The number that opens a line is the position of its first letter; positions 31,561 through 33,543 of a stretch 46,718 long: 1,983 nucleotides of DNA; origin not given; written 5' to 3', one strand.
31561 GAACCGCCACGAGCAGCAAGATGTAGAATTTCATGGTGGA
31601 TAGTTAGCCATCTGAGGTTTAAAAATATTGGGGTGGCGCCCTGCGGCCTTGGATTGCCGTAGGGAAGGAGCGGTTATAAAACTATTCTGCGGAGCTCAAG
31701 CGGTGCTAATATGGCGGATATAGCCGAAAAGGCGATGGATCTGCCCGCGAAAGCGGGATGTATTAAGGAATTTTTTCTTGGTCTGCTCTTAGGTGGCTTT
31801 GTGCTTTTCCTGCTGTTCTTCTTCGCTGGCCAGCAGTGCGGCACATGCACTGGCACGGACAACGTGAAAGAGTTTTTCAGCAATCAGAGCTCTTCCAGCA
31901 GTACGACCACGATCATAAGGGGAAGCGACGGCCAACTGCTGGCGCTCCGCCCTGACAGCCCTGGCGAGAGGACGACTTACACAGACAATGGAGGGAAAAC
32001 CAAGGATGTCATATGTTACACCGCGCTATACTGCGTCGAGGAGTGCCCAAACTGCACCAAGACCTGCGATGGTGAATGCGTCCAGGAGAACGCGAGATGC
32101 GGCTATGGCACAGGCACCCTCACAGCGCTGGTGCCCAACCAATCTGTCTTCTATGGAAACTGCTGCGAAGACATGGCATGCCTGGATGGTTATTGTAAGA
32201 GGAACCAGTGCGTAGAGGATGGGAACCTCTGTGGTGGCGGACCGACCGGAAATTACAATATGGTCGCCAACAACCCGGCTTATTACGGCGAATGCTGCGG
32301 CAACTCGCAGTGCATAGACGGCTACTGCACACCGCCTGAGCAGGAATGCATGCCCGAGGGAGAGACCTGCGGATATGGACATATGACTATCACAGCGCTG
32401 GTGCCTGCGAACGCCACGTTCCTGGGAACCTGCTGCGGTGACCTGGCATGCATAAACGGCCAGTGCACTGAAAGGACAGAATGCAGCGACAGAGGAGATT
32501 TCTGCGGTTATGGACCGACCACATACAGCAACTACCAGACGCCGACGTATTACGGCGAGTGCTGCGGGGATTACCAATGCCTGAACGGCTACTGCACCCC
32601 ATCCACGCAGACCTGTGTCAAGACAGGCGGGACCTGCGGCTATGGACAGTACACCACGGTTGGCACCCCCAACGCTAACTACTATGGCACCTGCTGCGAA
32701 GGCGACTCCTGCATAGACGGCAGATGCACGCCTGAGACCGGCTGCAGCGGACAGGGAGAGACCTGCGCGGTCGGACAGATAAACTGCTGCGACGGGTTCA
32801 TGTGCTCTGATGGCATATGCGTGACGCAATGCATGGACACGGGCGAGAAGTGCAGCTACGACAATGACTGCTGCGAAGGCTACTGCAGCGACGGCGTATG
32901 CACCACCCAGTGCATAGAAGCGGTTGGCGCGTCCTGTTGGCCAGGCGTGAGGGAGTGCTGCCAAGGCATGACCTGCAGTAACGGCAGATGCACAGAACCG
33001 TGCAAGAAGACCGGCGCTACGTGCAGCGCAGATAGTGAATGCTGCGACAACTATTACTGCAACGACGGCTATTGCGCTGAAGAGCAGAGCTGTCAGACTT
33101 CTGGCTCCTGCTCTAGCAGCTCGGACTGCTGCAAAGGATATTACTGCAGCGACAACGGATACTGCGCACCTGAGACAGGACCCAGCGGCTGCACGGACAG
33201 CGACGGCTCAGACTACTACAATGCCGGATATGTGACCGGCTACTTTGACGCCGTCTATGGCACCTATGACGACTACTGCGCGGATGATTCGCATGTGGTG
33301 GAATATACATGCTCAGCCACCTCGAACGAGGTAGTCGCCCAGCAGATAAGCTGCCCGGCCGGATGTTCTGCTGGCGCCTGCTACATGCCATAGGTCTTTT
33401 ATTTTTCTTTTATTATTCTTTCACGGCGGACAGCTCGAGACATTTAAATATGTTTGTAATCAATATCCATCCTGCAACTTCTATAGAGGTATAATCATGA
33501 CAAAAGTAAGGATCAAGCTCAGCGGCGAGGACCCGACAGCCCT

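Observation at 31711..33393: Membrane-anchored protein built from ten tandem C-C-CC-C-C (inhibitor-cystine-knot framework) modules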

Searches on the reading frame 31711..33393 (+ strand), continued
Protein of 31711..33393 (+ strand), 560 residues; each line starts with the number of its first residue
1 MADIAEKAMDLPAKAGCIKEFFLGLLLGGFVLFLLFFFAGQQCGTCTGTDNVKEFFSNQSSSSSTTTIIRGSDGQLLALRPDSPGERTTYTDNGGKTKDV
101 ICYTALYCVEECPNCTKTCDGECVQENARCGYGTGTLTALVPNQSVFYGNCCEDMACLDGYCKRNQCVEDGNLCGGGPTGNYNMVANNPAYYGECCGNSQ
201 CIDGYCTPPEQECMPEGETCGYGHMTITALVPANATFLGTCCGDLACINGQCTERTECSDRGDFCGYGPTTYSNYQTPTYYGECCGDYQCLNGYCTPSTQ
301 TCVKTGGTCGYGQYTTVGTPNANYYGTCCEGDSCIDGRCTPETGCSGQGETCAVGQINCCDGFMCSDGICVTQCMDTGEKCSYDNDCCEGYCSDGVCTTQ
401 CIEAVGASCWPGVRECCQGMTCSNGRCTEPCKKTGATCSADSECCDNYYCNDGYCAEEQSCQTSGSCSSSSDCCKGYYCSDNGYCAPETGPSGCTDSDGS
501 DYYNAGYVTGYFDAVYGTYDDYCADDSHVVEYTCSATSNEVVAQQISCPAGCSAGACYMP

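Call 90: find_related_loci(query=A6, collection=viral_contigs, flank=3000)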
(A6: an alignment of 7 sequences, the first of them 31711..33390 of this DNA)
Query A6 (560 aa) in viral_contigs; peptide patterns used: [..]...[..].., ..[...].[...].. (x = any residue, [..] = any of these).
63 stretches matched a pattern, but none encodes a relative of the query by tblastn (E <= 1e-3).

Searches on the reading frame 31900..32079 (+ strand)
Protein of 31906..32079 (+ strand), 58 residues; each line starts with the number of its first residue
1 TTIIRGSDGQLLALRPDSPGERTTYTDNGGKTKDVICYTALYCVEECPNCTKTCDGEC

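Call 33: search_protein_families(library=pfam, proteins=[window:31906-32079:+], max_evalue=1)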
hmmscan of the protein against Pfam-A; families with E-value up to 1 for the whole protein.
seq(58 aa): 0 families

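Call 89: find_homologous_proteins(query=A7, max_evalue=0.01)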
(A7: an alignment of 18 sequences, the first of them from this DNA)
Query A7 (18 sequences): 325 candidates shared short words with the query, none scored E <= 0.01.

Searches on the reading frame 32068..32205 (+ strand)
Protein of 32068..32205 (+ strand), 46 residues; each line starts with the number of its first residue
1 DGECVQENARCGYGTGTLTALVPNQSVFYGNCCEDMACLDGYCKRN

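Call 47: search_solved_structures(query=A4, max_evalue=10, show_alignments=2)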
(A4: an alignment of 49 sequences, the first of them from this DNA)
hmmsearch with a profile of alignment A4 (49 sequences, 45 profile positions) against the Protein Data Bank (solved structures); distinct sequences matched with E-value up to 10: 9.
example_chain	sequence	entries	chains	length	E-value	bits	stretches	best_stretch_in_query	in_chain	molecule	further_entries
5fzx_A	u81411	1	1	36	0.028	17.6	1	2-43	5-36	U5-SCYTOTOXIN-STH1A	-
5oll_A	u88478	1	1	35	0.18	15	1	27-37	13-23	Gurmarin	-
1c4e_A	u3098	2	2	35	0.18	15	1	27-37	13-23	PROTEIN (GURMARIN) | GURMARIN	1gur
3s3x_D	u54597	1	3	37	0.18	15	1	26-38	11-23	Psalmotoxin-1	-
1lmm_A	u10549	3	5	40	0.33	14.2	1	26-38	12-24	Psalmotoxin 1 | Pi-theraphotoxin-Pc1a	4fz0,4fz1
2n8f_A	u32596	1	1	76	0.37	14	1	30-38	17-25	spider toxin pi-hexatoxin-Hi1a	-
2kni_A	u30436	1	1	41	0.38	14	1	26-38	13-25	Psalmotoxin-1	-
8fd4_A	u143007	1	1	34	1.1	12.6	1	24-43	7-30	Jingzhaotoxin F7-10.36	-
2mau_A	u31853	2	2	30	1.7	11.9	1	28-39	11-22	Wrightide R1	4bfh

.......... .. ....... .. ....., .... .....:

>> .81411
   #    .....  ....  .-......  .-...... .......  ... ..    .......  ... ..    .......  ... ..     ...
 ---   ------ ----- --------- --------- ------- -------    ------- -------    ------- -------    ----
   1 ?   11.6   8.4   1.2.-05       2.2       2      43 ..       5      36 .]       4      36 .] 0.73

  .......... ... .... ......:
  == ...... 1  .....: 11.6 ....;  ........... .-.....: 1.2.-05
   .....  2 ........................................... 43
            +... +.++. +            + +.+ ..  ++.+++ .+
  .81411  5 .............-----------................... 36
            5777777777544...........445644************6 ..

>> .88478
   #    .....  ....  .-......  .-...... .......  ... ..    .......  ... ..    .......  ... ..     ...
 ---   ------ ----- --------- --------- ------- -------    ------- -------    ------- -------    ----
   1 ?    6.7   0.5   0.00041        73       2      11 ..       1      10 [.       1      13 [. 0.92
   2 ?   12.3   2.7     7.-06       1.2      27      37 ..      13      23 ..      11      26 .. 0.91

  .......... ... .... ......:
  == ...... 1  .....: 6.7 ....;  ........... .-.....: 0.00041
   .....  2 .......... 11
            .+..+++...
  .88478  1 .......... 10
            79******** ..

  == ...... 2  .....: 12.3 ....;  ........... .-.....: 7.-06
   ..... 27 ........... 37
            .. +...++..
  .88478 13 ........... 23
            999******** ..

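Call 84: search_protein_families(library=pfam, alignment_id=A4, max_evalue=0.1)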
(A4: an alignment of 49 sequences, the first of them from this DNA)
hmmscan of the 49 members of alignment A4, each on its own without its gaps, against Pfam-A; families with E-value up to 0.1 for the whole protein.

A. member 1, seq(46 aa): 0 families

B. families by the number of members that match (of 49 scanned): 8 families
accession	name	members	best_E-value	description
PF08088.17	Toxin_19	6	0.0056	Conotoxin I-superfamily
PF17557.7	Conotoxin_I2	2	0.01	I2-superfamily conotoxins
PF07740.17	Toxin_12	2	0.01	Ion channel inhibitory toxin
PF08093.16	Toxin_23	1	0.013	Magi 5 toxic peptide family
PF00818.23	Ice_nucleation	1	0.013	Ice nucleation protein repeat (2 copies)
PF08566.15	Pam17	1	0.055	Mitochondrial import protein Pam17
PF04706.18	Dickkopf_N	1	0.059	Dickkopf N-terminal cysteine-rich region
PF11526.13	Pfc11_Clp1_ID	1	0.074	Pcf11, Clp1-interaction domain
